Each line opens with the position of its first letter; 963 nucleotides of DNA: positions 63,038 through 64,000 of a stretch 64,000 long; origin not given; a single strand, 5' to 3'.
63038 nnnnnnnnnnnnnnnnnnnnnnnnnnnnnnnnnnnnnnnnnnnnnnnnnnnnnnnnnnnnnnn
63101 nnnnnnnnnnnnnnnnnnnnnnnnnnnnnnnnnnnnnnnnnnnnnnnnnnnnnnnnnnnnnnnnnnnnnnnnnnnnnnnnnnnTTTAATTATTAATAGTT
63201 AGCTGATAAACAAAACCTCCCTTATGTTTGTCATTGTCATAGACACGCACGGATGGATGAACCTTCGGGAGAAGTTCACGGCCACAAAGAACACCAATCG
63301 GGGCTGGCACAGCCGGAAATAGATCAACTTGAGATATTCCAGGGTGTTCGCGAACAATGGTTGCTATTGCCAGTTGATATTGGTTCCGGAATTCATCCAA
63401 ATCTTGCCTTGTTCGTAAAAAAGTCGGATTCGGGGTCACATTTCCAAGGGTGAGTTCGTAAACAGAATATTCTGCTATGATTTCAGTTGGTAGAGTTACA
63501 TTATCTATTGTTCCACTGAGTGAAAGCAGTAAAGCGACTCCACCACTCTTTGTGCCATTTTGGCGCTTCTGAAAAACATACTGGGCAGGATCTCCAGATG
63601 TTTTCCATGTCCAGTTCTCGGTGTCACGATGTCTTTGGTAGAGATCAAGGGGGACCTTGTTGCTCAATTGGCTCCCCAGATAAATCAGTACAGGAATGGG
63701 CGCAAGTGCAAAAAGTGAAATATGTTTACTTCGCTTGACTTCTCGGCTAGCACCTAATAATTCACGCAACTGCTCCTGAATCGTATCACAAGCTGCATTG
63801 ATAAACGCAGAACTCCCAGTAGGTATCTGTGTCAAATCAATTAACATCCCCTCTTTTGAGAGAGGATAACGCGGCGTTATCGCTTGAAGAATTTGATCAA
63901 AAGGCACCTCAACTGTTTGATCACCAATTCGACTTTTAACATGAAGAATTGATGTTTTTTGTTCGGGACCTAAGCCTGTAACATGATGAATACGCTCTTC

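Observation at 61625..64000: CBASS-like three-gene operon (effector-SAVED, SMODS nucleotidyltransferase, E2-like SEC-C protein) in a GC-richer segment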

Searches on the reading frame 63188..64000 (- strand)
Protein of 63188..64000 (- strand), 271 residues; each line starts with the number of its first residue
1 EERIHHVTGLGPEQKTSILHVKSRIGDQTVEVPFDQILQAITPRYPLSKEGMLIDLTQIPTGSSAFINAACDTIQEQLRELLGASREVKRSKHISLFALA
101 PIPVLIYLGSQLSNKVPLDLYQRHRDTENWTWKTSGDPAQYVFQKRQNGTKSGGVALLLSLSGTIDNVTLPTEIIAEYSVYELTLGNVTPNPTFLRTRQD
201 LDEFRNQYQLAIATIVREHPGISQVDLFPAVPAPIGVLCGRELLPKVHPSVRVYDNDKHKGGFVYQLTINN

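Call 4: search_protein_families(library=pfam, proteins=[window:63188-63907:-], max_evalue=1)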
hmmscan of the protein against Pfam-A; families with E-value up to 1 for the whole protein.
window:63188-63907:- (240 aa): 4 families
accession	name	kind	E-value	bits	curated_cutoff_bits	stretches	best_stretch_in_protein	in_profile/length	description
PF18145.6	SAVED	-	1.4e-40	139.4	26.2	1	47-238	5-190/190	SMODS-associated and fused to various effectors sensor domain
PF19622.4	DUF6127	-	0.16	12.5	27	1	46-61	35-50/63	Family of unknown function (DUF6127)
PF13472.12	Lipase_GDSL_2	-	0.18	12.8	32.9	1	153-223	107-176/178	GDSL-like Lipase/Acylhydrolase family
PF22141.1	Thiaminase-1_dom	-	0.23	12.1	27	1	11-46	32-67/146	Thiaminase-1 domain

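Call 5: search_protein_families(library=padloc, proteins=[window:63188-63907:-], max_evalue=1)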
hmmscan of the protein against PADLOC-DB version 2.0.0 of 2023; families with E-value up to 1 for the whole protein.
window:63188-63907:- (240 aa): 30 families (the best 25 are shown)
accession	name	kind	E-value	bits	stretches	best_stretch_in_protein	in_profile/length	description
PDLC00746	Effector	-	3e-86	287.9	1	2-240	148-389/389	Endonuclease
PDLC01997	SAVED1--SAVED_HNH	-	6.2e-54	181.9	1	3-239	137-368/368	-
PDLC00749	Effector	-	1.5e-52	177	1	17-239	171-394/395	Endonuclease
PDLC00739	Effector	-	2.3e-52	176.5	1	3-239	141-376/378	Endonuclease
PDLC00743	Effector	-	1.3e-40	137.8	1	18-226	160-374/384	Endonuclease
PDLC00740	Effector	-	2.8e-22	77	1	35-239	185-384/391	Endonuclease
PDLC01998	SAVED1--SAVED_HNH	-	2.5e-21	74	1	45-239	295-490/506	-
PDLC00747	Effector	-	9.6e-20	69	1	56-229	191-363/373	Endonuclease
PDLC00736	Effector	-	4.7e-17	60.1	1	59-235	382-551/561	Endonuclease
PDLC00751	Effector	-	1.2e-16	58.9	1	42-239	311-512/530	Endonuclease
PDLC00754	Effector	-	4.2e-16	56.5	1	53-229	75-255/598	Peptidase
PDLC00742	Effector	-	1.5e-14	51.6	1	45-238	304-510/527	Endonuclease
PDLC00738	Effector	-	6.7e-13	46.2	1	34-228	315-509/529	Endonuclease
PDLC02000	Effector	-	1.1e-12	45.6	1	32-228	312-504/524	SAVED1--SAVED_HNH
PDLC01999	SAVED1--SAVED_HNH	-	1.9e-12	44.8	1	57-237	205-379/387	-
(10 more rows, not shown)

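Call 18: find_homologous_proteins(query=window:63188-64000:-)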
Query seq(271 aa) (271 aa): 854 proteins with E <= 0.001 among 2480 candidates; the best 120 are listed.
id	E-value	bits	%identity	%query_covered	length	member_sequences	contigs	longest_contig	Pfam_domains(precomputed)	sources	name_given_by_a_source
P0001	2.1e-177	606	100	100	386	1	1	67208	PF13391.13,PF18145.7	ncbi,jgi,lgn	ncbi:MAG: SAVED domain-containing protein [Candidatus Paceibacterota bacterium]|jgi:hypothetical pro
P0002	6.6e-136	470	77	100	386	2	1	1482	PF13391.13,PF18145.7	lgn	-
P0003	9.7e-136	469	78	100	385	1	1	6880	PF13391.13,PF18145.7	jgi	jgi:hypothetical protein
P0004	1.7e-131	455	73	100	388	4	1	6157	PF13391.13,PF18145.7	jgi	-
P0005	2.4e-128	445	73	100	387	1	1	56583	PF13391.13,PF18145.7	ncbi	-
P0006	2.4e-126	438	72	100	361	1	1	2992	PF13391.13,PF18145.7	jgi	jgi:hypothetical protein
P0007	2.8e-125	435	71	100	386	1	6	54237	PF13391.13,PF18145.7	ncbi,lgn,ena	-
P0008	4.6e-123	428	71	100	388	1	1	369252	PF13391.13,PF18145.7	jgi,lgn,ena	-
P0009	1.5e-122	426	71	100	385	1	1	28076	PF13391.13,PF18145.7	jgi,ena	-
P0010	3.0e-122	425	69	100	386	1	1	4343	PF13391.13,PF18145.7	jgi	jgi:hypothetical protein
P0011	4.2e-121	421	70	100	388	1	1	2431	PF13391.13,PF18145.7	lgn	-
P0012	1.7e-119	416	67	100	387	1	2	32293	PF13391.13,PF18145.7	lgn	-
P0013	4.9e-118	411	68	100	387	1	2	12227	PF18145.7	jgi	jgi:hypothetical protein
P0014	4.9e-118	411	66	100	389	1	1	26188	PF13391.13,PF18145.7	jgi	jgi:hypothetical protein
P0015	4.6e-117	408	68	100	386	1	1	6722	PF13391.13,PF18145.7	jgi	jgi:hypothetical protein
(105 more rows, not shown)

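Call 20: find_encoding_contigs(protein=P0001, flank=10000, max_places=6)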
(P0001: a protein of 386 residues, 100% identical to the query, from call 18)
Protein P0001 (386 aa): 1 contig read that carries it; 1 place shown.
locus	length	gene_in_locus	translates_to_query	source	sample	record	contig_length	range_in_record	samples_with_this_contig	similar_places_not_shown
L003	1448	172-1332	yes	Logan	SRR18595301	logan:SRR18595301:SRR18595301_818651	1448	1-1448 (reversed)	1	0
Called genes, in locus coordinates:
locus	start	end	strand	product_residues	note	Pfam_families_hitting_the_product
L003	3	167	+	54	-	?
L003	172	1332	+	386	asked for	PF13391:HNH_2 (weak), PF18145:SAVED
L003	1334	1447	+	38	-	?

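Call 27: search_solved_structures(query=P0001, max_evalue=0.01, show_alignments=1)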
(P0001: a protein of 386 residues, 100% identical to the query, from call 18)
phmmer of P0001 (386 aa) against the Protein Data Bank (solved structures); distinct sequences matched with E-value up to 0.01: 7.
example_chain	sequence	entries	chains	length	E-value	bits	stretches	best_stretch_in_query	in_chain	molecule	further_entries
8ysq_A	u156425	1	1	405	4.6e-57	196.9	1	14-370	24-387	SAVED domain-containing protein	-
7rwk_A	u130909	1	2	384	8.9e-41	143.3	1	22-382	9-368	SAVED domain-containing protein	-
7rwm_A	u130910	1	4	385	4e-37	131.3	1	8-384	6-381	SAVED domain-containing protein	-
8fm1_A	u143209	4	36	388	3.7e-24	88.6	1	17-375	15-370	SAVED domain-containing protein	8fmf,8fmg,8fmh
9dif_A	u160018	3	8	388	8.9e-23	84.1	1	17-375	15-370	HNH endonuclease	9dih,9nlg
7rws_A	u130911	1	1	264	1.7e-18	70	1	183-384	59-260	SAVED domain-containing protein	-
9om4_A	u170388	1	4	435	6.6e-13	51.6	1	23-120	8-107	HNH endonuclease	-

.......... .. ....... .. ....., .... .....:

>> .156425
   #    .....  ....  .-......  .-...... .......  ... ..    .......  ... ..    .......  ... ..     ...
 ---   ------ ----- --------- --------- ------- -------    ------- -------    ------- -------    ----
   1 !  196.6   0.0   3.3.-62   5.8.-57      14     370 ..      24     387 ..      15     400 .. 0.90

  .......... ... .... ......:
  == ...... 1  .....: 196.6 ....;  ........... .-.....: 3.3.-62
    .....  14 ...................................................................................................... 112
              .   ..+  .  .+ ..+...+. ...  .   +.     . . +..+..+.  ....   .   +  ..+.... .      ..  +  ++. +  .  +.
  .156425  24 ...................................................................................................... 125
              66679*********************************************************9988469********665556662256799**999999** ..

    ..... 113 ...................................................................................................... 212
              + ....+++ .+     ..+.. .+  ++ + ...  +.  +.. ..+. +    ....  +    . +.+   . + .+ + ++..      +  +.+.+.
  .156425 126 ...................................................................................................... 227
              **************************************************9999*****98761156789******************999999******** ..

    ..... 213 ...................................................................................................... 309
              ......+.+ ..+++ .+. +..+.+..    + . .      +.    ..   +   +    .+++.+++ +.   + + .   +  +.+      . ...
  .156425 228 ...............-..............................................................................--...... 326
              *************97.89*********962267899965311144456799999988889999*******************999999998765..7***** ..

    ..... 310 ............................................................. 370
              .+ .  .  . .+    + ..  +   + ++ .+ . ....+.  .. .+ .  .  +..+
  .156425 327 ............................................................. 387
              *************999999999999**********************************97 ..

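Call 51: list_cluster_members(proteins=[P0005, P0007, P0244, P0300, P0332, P0331, P0344, P0320, P0232, P0205])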
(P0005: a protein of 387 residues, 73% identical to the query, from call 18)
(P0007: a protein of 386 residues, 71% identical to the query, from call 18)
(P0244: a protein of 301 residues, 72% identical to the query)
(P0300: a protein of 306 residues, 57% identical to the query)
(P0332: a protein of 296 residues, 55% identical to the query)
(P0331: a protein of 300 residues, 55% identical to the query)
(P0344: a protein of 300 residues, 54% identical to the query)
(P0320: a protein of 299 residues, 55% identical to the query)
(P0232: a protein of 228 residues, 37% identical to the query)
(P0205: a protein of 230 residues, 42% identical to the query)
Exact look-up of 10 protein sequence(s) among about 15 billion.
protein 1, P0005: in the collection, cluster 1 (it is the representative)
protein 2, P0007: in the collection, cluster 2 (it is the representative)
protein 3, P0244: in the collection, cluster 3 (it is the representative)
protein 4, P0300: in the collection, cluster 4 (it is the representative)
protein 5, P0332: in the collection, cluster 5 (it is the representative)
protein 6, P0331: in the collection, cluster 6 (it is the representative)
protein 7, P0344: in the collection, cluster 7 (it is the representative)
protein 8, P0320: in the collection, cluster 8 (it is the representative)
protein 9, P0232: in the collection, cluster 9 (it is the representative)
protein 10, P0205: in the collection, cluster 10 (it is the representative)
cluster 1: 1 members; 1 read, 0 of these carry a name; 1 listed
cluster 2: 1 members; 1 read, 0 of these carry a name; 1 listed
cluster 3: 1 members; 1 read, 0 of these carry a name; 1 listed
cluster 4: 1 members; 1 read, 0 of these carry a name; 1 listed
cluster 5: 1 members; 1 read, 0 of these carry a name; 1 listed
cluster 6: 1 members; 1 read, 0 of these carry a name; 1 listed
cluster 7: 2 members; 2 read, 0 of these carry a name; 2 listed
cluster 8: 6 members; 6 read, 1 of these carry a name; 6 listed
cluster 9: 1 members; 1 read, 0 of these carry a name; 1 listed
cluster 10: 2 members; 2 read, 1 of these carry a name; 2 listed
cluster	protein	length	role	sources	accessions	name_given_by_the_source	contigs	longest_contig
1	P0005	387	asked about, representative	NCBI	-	-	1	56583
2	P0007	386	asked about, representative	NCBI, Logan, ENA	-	-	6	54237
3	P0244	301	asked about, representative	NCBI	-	-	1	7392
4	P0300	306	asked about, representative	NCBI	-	-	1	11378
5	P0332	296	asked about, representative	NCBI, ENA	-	-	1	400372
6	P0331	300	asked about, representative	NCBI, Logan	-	-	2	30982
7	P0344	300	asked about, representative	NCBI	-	-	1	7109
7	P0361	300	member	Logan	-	-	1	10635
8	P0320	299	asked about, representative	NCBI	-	-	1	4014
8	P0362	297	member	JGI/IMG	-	hypothetical protein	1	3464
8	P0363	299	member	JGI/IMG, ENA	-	-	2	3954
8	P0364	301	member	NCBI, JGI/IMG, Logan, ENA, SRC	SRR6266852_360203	-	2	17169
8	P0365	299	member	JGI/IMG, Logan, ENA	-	-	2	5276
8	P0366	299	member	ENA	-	-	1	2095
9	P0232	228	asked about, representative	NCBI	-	-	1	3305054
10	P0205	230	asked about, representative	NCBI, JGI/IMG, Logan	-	hypothetical protein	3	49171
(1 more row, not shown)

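Call 53: find_encoding_contigs(protein=P0003, flank=7000, max_places=3)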
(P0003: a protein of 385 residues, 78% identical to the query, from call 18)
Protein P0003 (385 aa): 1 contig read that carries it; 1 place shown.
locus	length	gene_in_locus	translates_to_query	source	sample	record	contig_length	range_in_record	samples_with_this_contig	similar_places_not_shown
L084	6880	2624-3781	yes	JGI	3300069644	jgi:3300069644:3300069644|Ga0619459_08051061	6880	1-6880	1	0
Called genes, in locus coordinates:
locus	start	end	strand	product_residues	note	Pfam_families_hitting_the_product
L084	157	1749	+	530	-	-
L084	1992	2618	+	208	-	PF01726:LexA_DNA_bind, PF00717:Peptidase_S24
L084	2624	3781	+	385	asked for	PF13391:HNH_2 (weak), PF18145:SAVED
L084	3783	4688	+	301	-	PF18144:SMODS (weak)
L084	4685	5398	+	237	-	-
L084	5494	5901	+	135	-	PF00072:Response_reg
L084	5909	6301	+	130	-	PF04480:DUF559 (weak), PF18741:MTES_1575 (weak)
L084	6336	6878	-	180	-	?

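Call 70: search_protein_families(library=ncbifam, proteins=[P0001, L084:1992-2618:+], max_evalue=0.01)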
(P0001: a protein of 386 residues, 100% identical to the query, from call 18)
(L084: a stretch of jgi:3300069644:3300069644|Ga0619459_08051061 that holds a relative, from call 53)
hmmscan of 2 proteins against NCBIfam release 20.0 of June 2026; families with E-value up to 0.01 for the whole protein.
P0001 (386 aa): 1 family
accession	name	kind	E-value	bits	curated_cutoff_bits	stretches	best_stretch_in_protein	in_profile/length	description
NF033611.0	SAVED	domain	1.5e-36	126.3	33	1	152-385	24-260/261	SAVED domain-containing protein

L084:1992-2618:+ (208 aa): 3 families
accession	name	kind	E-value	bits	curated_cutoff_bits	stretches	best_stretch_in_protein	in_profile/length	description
TIGR00498.1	lexA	equivalog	1.1e-46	159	110.95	1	5-207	3-202/203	transcriptional repressor LexA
NF007621.2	PRK10276.1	subfamily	2.5e-20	72.6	110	1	91-204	1-114/115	translesion error-prone DNA polymerase V autoproteolytic subunit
NF051876.1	transXXX_HumD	equivalog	3.9e-06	26.9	120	1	93-181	2-89/129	HumD family translesion DNA polymerase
